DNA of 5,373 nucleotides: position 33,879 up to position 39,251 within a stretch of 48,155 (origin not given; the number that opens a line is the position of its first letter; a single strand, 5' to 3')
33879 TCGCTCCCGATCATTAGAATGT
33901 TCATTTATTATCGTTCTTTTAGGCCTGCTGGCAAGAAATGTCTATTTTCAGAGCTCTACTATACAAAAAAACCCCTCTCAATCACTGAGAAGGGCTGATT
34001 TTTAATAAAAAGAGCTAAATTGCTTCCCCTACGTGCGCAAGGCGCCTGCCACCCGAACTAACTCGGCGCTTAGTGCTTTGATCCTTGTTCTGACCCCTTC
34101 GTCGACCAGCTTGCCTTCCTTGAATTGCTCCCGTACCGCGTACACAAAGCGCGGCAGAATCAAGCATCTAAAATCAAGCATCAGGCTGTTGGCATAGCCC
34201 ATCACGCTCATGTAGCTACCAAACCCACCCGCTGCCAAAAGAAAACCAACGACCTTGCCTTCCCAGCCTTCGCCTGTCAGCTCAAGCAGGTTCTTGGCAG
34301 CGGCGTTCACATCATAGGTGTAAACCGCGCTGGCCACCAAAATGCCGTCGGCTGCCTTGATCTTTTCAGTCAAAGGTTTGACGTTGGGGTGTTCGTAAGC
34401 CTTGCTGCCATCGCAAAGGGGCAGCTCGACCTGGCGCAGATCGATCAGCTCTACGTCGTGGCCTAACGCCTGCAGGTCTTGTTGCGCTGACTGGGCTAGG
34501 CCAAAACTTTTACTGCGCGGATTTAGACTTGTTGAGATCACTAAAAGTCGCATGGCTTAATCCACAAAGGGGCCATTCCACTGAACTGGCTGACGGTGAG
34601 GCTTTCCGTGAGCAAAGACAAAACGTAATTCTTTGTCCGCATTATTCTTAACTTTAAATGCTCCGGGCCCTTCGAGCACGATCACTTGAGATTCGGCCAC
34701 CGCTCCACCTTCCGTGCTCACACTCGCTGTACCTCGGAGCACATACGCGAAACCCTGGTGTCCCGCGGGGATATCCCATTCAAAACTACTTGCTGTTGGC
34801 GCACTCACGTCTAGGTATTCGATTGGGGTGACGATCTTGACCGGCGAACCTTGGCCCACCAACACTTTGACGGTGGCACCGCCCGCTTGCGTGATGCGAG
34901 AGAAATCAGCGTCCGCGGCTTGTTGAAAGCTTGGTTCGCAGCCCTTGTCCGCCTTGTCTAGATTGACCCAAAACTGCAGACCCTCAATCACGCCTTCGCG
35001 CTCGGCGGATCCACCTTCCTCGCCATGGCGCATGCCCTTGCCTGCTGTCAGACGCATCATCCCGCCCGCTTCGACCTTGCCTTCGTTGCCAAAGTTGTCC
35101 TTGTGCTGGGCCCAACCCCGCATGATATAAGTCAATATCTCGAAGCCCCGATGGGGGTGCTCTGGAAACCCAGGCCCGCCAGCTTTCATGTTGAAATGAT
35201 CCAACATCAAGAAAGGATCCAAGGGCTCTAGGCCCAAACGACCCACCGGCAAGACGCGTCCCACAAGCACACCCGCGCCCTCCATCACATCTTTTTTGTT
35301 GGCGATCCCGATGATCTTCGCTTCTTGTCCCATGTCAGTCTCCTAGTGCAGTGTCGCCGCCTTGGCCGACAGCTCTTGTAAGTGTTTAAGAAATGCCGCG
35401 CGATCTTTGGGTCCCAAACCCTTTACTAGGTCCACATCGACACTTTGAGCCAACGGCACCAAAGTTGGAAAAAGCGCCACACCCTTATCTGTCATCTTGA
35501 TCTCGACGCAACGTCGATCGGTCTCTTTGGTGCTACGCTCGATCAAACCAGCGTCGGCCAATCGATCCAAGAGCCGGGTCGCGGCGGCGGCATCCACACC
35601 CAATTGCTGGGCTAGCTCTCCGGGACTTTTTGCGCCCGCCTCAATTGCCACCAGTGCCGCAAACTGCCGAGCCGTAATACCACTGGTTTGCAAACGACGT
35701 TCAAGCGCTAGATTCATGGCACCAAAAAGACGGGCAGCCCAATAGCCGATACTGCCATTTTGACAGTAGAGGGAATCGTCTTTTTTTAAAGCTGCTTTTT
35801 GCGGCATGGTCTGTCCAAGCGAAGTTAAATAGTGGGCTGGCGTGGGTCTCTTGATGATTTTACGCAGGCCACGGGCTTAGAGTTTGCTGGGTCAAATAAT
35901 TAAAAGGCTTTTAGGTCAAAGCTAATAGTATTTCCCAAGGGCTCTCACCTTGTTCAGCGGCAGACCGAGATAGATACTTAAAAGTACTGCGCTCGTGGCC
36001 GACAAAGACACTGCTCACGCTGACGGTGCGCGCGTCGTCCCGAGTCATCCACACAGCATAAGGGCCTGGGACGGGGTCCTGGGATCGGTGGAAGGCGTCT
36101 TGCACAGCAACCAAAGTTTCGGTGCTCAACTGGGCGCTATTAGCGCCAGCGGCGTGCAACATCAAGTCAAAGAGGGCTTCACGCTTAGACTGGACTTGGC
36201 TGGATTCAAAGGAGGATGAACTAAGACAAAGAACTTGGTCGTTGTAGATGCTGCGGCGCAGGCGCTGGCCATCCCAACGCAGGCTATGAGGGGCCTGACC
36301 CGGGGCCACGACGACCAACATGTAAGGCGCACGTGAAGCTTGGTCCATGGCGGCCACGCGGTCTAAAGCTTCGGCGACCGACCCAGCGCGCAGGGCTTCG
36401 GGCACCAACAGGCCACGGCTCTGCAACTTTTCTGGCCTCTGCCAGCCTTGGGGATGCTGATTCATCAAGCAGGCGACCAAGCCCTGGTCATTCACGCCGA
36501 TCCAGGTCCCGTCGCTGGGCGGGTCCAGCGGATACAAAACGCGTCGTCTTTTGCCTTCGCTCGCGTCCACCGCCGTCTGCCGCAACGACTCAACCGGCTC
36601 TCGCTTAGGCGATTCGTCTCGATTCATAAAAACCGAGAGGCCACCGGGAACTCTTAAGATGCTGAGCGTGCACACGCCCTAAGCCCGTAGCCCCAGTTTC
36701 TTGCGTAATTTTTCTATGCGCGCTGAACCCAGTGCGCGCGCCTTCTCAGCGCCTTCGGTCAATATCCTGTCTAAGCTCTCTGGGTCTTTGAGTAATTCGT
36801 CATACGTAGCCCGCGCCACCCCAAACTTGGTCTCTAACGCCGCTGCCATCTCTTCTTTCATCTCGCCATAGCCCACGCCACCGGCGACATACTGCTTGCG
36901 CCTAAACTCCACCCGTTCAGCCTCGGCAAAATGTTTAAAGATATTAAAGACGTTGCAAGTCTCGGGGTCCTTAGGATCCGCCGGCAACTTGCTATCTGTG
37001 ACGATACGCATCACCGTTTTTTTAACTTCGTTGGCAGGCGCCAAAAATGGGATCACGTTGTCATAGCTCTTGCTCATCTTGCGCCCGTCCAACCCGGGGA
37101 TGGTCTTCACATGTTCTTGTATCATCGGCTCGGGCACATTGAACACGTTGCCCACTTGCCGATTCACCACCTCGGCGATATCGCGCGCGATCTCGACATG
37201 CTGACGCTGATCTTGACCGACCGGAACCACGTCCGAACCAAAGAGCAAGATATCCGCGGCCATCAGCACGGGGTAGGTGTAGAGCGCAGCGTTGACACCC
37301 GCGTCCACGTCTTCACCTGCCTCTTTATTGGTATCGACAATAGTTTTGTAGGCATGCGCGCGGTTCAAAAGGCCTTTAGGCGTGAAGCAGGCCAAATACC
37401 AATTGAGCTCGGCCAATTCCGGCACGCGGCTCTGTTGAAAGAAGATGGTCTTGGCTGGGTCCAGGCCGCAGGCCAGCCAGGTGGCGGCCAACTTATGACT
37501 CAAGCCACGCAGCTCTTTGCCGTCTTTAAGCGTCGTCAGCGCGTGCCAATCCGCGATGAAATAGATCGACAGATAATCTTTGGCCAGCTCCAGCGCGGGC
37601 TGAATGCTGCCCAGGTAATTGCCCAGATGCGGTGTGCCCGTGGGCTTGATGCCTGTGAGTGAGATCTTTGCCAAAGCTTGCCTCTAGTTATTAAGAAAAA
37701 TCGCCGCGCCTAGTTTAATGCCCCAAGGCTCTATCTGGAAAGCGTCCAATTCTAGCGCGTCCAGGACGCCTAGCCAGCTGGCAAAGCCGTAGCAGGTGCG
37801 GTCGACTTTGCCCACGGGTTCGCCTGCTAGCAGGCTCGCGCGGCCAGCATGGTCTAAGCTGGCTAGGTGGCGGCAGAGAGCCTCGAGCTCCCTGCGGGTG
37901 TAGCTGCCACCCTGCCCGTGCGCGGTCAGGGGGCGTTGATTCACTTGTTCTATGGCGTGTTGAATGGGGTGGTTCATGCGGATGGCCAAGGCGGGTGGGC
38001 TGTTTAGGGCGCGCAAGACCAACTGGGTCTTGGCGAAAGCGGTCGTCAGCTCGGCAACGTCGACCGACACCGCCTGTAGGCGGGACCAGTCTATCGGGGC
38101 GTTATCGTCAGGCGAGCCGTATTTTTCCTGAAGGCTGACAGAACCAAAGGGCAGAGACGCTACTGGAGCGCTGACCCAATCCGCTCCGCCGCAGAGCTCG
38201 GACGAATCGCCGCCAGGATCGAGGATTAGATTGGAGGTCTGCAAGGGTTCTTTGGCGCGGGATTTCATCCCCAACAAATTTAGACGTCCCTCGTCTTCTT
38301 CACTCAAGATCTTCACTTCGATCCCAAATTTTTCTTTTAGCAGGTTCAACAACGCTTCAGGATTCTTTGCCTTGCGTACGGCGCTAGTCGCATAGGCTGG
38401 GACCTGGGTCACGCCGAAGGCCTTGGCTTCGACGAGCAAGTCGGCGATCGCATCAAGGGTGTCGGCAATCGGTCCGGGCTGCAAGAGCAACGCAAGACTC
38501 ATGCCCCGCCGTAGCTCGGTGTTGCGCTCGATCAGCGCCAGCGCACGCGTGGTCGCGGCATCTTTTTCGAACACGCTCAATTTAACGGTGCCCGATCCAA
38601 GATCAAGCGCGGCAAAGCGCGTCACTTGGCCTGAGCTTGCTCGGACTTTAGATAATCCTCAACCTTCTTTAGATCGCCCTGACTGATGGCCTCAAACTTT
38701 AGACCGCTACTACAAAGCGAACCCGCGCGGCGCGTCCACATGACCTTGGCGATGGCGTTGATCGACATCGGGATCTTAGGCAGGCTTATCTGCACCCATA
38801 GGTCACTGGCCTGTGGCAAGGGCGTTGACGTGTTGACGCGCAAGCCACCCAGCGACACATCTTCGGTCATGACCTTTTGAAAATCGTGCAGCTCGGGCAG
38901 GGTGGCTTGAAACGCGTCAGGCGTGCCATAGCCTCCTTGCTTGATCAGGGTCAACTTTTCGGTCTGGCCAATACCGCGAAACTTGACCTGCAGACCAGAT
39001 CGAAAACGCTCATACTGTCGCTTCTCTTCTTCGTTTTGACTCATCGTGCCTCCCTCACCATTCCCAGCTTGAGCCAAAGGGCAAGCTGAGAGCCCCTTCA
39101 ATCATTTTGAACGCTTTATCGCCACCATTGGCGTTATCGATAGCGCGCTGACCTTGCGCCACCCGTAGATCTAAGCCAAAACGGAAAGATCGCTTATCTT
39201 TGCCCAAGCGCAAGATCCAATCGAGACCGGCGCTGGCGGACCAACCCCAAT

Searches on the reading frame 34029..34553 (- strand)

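Call 9: search_protein_families(library=pfam, proteins=[window:34029-34553:-], max_evalue=0.001)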
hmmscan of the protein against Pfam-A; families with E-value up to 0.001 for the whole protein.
window:34029-34553:- (174 aa): 2 families
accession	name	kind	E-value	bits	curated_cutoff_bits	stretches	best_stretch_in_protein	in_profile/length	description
PF03358.20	FMN_red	-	2.3e-27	95.9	24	1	1-142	1-149/152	NADPH-dependent FMN reductase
PF02525.22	Flavodoxin_2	-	2.5e-09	37.6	27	1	1-92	1-102/198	Flavodoxin-like fold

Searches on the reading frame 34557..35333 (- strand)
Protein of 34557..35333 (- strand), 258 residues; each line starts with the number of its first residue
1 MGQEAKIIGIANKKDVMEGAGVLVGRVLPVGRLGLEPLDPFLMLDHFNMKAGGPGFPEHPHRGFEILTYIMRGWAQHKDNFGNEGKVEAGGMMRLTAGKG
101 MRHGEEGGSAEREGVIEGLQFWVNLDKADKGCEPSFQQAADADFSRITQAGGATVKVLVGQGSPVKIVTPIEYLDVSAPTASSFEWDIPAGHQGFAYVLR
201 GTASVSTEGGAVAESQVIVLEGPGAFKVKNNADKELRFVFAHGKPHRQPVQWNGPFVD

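Call 9: search_protein_families(library=pfam, proteins=[window:34557-35333:-], max_evalue=0.001)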
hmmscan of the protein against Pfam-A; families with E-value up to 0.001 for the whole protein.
window:34557-35333:- (258 aa): 2 families
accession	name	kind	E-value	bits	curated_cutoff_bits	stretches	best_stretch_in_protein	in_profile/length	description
PF02678.22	Pirin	-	4.1e-23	81.9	26.1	1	35-123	14-108/108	Pirin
PF05726.19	Pirin_C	-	9e-14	52.2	27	1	173-257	1-83/103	Pirin C-terminal cupin domain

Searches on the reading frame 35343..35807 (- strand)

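Call 9: search_protein_families(library=pfam, proteins=[window:35343-35807:-], max_evalue=0.001)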
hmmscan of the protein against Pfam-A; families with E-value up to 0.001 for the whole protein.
window:35343-35807:- (154 aa): 10 families
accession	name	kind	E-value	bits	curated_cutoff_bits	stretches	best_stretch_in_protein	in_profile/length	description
PF01047.28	MarR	-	4.5e-14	52.5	24.6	1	44-101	1-59/59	MarR family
PF12802.13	MarR_2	-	2.2e-13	50.6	27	1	42-99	1-60/61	MarR family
PF13463.12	HTH_27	-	2.8e-06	27.9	22.2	1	45-109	2-68/68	Winged helix DNA-binding domain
PF25213.1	HVO_A0261_N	-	4.9e-06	26.8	35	1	46-95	11-60/86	HVO_A0261 N-terminal domain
PF12840.13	HTH_20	-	6.9e-06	26.4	27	1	52-90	13-49/51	Helix-turn-helix domain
PF22381.2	Staph_reg_Sar_Rot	-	6.1e-05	23.5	27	1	42-112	10-81/85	Transcriptional regulator SarA/Rot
PF01978.25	TrmB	-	8.8e-05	22.7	25.6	1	46-95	11-58/68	Sugar-specific transcriptional regulator TrmB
PF09339.16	HTH_IclR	-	0.0002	21.5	22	1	58-91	17-50/52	IclR helix-turn-helix domain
PF13412.12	HTH_24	-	0.00046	20.2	21.9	0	61-90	19-48/48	Winged helix-turn-helix DNA-binding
PF14394.12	DUF4423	-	0.00058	20.1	30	1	51-96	28-74/165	Domain of unknown function (DUF4423)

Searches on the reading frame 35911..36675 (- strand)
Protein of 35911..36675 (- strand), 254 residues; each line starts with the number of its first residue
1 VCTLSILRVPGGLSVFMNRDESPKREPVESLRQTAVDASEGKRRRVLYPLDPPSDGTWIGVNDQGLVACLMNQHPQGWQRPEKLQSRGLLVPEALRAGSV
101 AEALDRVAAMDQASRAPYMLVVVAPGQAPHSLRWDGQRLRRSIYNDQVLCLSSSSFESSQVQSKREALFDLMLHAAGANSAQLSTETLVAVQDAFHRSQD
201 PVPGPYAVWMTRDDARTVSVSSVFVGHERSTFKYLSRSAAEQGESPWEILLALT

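Call 9: search_protein_families(library=pfam, proteins=[window:35911-36675:-], max_evalue=0.001)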
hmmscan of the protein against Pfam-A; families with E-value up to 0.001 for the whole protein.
window:35911-36675:- (254 aa): 1 family
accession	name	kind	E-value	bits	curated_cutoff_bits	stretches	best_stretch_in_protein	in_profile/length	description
PF05742.17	TANGO2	-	4.4e-15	57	22.6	1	15-234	18-232/257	Transport and Golgi organisation 2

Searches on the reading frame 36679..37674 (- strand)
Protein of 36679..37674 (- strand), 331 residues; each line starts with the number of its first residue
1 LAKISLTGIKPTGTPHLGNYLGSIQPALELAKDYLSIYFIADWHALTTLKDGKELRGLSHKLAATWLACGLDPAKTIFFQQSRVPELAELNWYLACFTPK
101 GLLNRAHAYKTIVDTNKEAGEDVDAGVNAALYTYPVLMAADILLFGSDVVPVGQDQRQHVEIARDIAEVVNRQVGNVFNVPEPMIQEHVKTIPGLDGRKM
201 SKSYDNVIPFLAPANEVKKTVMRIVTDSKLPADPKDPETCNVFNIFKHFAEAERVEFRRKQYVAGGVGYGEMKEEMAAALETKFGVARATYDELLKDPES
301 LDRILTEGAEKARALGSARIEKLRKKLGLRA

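Call 50: search_protein_families(library=pfam, proteins=[window:36679-37674:-], max_evalue=0.001)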
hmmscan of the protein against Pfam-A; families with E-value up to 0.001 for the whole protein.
window:36679-37674:- (331 aa): 1 family
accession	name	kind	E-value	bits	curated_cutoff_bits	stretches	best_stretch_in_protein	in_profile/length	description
PF00579.31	tRNA-synt_1b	-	9.2e-58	196.3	21.1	1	6-284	9-291/292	tRNA synthetases class I (W and Y)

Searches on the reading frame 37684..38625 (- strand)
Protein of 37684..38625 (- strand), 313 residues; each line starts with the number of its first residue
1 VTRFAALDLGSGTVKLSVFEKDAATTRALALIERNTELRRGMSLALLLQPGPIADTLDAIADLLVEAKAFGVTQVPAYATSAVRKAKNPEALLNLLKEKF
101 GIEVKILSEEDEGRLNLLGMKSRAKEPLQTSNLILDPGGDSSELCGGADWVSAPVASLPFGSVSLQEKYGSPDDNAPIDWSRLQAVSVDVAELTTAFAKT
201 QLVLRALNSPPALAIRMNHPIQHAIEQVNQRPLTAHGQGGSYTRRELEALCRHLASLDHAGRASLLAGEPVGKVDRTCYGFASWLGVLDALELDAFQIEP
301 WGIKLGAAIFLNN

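Call 50: search_protein_families(library=pfam, proteins=[window:37684-38625:-], max_evalue=0.001)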
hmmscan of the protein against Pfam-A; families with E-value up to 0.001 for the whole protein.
window:37684-38625:- (313 aa): 1 family
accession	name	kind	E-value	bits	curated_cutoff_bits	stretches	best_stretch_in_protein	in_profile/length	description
PF02541.22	Ppx-GppA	-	1.7e-25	90.5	27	1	18-306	2-276/285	Ppx/GppA phosphatase family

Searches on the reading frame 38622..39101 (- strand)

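Call 50: search_protein_families(library=pfam, proteins=[window:38622-39101:-], max_evalue=0.001)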
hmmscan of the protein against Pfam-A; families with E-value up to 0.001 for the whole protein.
window:38622-39101:- (159 aa): 1 family
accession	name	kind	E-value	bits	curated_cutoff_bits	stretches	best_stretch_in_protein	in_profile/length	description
PF07238.19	PilZ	-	6e-10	39.8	22.5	1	75-152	23-101/102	PilZ domain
